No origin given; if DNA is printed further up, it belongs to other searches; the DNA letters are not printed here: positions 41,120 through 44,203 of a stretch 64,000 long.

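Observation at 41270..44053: Compositionally foreign 927-aa orphan protein with GNAT-like C-terminus between the secE/nusG ribosomal cluster and gyrB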

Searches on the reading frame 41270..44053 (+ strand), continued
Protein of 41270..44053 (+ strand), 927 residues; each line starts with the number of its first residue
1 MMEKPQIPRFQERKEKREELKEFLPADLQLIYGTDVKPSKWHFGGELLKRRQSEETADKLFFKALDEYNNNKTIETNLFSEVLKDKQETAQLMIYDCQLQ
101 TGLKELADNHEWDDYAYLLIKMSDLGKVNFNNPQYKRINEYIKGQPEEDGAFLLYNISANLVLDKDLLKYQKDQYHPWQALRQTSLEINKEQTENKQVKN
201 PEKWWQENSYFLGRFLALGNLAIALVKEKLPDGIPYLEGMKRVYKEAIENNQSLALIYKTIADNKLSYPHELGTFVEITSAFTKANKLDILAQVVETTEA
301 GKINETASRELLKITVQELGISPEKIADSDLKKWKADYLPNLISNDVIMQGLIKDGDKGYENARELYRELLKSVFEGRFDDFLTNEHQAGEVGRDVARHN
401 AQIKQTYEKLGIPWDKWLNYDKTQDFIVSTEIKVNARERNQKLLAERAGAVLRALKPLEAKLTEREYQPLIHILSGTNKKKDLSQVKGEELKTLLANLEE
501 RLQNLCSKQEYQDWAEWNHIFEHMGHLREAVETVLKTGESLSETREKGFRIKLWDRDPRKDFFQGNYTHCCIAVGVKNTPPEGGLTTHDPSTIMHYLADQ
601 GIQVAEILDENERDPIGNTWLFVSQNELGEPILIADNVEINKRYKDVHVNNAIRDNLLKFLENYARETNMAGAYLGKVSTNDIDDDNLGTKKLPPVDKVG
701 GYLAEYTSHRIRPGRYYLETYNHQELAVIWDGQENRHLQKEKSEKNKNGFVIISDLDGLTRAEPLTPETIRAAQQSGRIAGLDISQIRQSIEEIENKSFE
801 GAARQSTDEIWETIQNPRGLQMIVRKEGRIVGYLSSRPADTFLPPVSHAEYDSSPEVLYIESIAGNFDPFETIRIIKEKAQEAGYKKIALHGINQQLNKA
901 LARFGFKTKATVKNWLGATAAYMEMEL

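Call 55: list_cluster_members(proteins=[P0001, P0163, P0164, P0008, P0022, P0020, P0162, P0174, P0128, P0161])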
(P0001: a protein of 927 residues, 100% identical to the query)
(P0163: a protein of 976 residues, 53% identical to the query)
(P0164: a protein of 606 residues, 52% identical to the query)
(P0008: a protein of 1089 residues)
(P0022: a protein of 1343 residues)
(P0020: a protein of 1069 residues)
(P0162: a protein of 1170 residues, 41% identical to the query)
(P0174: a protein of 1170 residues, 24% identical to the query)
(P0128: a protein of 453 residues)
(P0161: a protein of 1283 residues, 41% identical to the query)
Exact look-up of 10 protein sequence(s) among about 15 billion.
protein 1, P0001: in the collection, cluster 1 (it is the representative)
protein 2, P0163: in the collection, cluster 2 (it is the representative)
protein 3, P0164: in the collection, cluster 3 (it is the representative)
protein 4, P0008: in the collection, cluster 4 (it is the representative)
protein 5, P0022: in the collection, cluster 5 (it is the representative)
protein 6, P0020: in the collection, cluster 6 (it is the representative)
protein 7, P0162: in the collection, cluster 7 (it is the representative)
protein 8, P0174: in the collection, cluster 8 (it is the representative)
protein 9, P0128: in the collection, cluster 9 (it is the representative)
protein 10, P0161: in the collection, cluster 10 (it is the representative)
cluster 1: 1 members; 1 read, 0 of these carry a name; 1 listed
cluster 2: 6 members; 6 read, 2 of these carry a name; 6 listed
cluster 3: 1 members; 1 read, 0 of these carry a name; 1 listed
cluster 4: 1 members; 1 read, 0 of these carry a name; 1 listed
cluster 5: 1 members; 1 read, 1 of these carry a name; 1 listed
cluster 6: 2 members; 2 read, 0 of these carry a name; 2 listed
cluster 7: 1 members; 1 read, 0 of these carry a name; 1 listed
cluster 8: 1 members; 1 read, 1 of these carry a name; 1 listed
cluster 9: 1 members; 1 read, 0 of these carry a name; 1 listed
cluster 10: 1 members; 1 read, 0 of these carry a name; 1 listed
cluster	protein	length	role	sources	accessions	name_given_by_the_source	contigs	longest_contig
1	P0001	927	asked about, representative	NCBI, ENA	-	-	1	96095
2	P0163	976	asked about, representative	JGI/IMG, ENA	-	-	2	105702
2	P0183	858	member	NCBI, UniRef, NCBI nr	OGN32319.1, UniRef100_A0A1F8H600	MAG: hypothetical protein A3J01_02565 [Candidatus Yanofskybacteria bacterium ... | N-acetyltransferase domain-containing protein n=1 Tax=Candidatus Yanofskybacteria ...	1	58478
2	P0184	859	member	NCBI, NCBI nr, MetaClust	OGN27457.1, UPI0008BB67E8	MAG: hypothetical protein A3B17_01655 [Candidatus Yanofskybacteria bacterium ... | status=active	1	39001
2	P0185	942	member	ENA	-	-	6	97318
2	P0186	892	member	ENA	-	-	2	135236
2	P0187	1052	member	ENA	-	-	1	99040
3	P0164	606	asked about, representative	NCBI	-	-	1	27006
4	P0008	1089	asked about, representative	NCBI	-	-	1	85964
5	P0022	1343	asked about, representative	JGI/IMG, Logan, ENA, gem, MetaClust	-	\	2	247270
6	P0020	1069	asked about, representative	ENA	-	-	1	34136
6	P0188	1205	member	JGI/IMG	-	-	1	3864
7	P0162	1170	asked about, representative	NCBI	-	-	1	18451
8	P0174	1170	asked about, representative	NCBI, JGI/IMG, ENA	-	hypothetical protein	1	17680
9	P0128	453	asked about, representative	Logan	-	-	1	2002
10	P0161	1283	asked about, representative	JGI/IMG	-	-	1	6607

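Call 63: search_protein_families(library=pfam, alignment_id=A6, max_evalue=0.001)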
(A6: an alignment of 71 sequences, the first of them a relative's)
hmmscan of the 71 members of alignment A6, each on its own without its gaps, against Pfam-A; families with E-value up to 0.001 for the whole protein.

A. member 1, L001:3887-4210:- (107 aa): 0 families

B. families by the number of members that match (of 71 scanned): 130 families (the first 25 are shown)
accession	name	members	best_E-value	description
PF00583.31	Acetyltransf_1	3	1.8e-07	Acetyltransferase (GNAT) family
PF00298.24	Ribosomal_L11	2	2.1e-31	Ribosomal protein L11, RNA binding domain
PF02357.24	NusG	2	4.3e-31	Transcription termination factor nusG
PF03946.19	Ribosomal_L11_N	2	1.7e-29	Ribosomal protein L11, N-terminal domain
PF17760.6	UvrA_inter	2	1.5e-24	UvrA interaction domain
PF00271.37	Helicase_C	2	8.8e-24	Helicase conserved C-terminal domain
PF00005.33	ABC_tran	2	3.6e-23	ABC transporter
PF17757.6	UvrB_inter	2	9.6e-23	UvrB interaction domain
PF12344.14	UvrB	2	1.6e-17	Ultra-violet resistance protein B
PF02463.25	SMC_N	2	4.3e-15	RecF/RecN/SMC N terminal domain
PF01541.30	GIY-YIG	2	6.4e-15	GIY-YIG catalytic domain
PF13238.12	AAA_18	2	2.5e-11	AAA domain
PF13304.12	AAA_21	2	2e-08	AAA domain, putative AbiEii toxin, Type IV TA system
PF00270.35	DEAD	2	6e-07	DEAD/DEAH box helicase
PF13555.12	AAA_29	2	1.3e-06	P-loop containing region of AAA domain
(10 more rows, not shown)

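Call 66: search_protein_families(library=pfam, proteins=[L018:5000-5989:+, L018:9115-9453:+, L018:9585-10616:+, L003:13308-13724:+, L003:13816-14280:+, L008:3235-4671:+, L008:4684-5418:+, L008:5487-5756:-, L022:8378-8923:+, L022:3258-3944:+], max_evalue=0.01)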
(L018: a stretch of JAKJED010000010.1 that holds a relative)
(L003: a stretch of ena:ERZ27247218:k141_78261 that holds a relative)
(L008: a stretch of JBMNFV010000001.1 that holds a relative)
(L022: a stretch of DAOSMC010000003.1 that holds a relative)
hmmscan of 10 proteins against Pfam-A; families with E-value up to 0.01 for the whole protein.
L018:5000-5989:+ (330 aa): 8 families
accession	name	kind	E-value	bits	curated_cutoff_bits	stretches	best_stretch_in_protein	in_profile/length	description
PF07992.20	Pyr_redox_2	-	3.3e-44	151.9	26.1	1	32-315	1-291/291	Pyridine nucleotide-disulphide oxidoreductase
PF13738.12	Pyr_redox_3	-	8.5e-25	88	30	2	84-296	79-305/305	Pyridine nucleotide-disulphide oxidoreductase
PF00070.33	Pyr_redox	-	1.8e-08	35.2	22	1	171-235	1-70/82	Pyridine nucleotide-disulphide oxidoreductase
PF12831.13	FAD_oxidored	-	7.1e-06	26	27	1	33-64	1-32/416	FAD dependent oxidoreductase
PF03486.20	HI0933_like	-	1.6e-05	24.9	50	0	33-61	2-30/244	HI0933-like protein Rossmann domain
PF00890.30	FAD_binding_2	-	2e-05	24.4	20.4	0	33-66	1-34/414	FAD binding domain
PF01134.28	GIDA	-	0.00019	21.1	22.1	1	33-63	1-31/391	Glucose inhibited division protein A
PF01946.23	Thi4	-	0.00084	19.1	26.2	0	31-62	17-49/235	Thi4 family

L018:9115-9453:+ (113 aa): 1 family
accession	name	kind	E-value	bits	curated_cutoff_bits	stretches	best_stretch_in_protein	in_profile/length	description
PF00180.25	Iso_dh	-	2e-15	57.3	27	1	4-67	1-68/348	Isocitrate/isopropylmalate dehydrogenase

L018:9585-10616:+ (344 aa): 3 families
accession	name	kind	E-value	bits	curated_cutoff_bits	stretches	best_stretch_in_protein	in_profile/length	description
PF02800.25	Gp_dh_C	-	2.1e-46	157.8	24.4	1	163-321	1-158/158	Glyceraldehyde 3-phosphate dehydrogenase, C-terminal domain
PF00044.30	Gp_dh_N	-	1.5e-37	128.4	31.7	1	4-103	2-99/101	Glyceraldehyde 3-phosphate dehydrogenase, NAD binding domain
PF05328.17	CybS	-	0.0029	17.7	27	0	263-333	17-85/133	CybS, succinate dehydrogenase cytochrome B small subunit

L003:13308-13724:+ (139 aa): 0 families

L003:13816-14280:+ (155 aa): 0 families

L008:3235-4671:+ (479 aa): 4 families
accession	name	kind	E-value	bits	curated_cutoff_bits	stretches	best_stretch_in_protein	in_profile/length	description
PF01743.26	PolyA_pol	-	1.5e-37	129.1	23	1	21-148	1-126/126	Poly A polymerase head domain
PF12627.12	PolyA_pol_RNAbd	-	4.3e-21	74.9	22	1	175-234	1-60/64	Probable RNA and SrmB- binding site of polymerase A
PF01966.28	HD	-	2.6e-12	47.5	22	1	268-365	27-113/116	HD domain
PF13735.12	tRNA_NucTran2_2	-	7.2e-09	36.2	27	1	302-441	23-147/149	tRNA nucleotidyltransferase domain 2 putative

L008:4684-5418:+ (245 aa): 1 family
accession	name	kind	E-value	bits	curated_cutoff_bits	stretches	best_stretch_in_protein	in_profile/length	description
PF00160.26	Pro_isomerase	-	2.1e-49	168.2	21.7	1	91-242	4-158/159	Cyclophilin type peptidyl-prolyl cis-trans isomerase/CLD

L008:5487-5756:- (89 aa): 2 families
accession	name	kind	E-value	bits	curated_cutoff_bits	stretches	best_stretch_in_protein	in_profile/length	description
PF00076.28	RRM_1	-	9.9e-22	77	20.7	1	8-77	1-69/70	RNA recognition motif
PF16367.11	RRM_7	-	0.0054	17.1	27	1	6-59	2-61/94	RNA recognition motif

L022:8378-8923:+ (182 aa): 2 families
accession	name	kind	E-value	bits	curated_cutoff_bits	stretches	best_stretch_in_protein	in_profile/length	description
PF04011.17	LemA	-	3.5e-61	205.8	26.2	1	35-182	2-149/149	LemA family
PF03961.19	FapA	-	0.0054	16.8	31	1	31-163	132-268/272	Flagellar Assembly Protein A beta solenoid domain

L022:3258-3944:+ (229 aa): 1 family
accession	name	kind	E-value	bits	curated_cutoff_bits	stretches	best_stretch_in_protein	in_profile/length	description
PF01746.26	tRNA_m1G_MT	-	2.4e-50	171.4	27.3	1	35-228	2-183/195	tRNA (Guanine-1)-methyltransferase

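Call 79: search_protein_families(library=padloc, proteins=[window:41270-44053:+, P0050, P0057, P0088, P0060, P0071], max_evalue=0.01)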
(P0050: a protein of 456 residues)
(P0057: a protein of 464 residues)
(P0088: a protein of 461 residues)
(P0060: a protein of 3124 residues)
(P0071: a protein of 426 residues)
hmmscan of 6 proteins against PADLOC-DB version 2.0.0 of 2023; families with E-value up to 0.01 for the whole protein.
window:41270-44053:+ (927 aa): 0 families

P0050 (456 aa): 0 families

P0057 (464 aa): 0 families

P0088 (461 aa): 0 families

P0060 (3124 aa): 0 families

P0071 (426 aa): 0 families

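Call 80: search_protein_families(library=phrogs, proteins=[window:41270-44053:+, P0050, P0057, P0088, P0060, P0071], max_evalue=0.01)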
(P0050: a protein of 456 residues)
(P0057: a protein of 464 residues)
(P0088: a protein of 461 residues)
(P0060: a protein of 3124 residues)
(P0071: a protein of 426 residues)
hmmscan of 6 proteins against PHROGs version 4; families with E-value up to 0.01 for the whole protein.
window:41270-44053:+ (927 aa): 0 families

P0050 (456 aa): 0 families

P0057 (464 aa): 0 families

P0088 (461 aa): 0 families

P0060 (3124 aa): 0 families

P0071 (426 aa): 0 families
